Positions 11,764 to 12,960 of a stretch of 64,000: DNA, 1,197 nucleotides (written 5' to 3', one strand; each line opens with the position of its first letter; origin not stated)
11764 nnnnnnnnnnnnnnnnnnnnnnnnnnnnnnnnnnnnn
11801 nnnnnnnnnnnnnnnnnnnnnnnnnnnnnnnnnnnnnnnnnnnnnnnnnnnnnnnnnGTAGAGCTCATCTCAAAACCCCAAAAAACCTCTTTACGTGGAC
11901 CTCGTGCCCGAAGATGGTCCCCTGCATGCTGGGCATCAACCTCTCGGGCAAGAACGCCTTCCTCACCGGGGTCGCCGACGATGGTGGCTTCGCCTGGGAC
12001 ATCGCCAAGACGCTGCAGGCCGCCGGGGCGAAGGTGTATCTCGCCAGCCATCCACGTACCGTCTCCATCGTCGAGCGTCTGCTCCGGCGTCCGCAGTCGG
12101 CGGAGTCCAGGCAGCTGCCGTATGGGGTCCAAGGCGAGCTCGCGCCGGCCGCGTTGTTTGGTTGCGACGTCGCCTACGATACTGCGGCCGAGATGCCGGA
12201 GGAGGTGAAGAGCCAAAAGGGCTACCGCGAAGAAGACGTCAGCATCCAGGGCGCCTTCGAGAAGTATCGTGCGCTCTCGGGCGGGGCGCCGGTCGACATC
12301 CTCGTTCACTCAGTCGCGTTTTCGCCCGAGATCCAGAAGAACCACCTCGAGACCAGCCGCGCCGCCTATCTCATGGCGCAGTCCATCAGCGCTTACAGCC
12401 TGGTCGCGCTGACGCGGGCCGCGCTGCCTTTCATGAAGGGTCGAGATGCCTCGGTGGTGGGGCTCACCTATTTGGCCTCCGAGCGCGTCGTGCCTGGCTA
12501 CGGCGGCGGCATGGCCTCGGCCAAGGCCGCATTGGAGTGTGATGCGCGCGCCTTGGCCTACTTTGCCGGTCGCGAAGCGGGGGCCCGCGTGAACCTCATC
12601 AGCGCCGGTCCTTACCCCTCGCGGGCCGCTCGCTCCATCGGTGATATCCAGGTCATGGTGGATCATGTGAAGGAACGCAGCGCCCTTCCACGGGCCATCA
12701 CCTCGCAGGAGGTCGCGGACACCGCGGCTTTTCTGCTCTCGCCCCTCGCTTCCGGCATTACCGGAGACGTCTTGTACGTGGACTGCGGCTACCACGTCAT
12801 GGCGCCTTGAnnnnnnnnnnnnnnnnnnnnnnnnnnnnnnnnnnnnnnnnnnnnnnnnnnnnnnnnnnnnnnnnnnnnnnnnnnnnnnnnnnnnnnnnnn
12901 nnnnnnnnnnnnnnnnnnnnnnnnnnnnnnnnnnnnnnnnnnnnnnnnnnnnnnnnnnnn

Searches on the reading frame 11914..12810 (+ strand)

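Call 46: search_protein_families(library=pfam, proteins=[window:11914-12810:+], max_evalue=0.1)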
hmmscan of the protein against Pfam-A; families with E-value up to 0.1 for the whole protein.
window:11914-12810:+ (298 aa): 2 families
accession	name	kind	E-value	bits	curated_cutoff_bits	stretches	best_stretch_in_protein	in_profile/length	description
PF13561.12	adh_short_C2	-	5.5e-52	177.1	27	2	107-294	50-236/236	Enoyl-(Acyl carrier protein) reductase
PF00106.31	adh_short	-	1.8e-06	28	26.6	1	104-240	53-188/195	short chain dehydrogenase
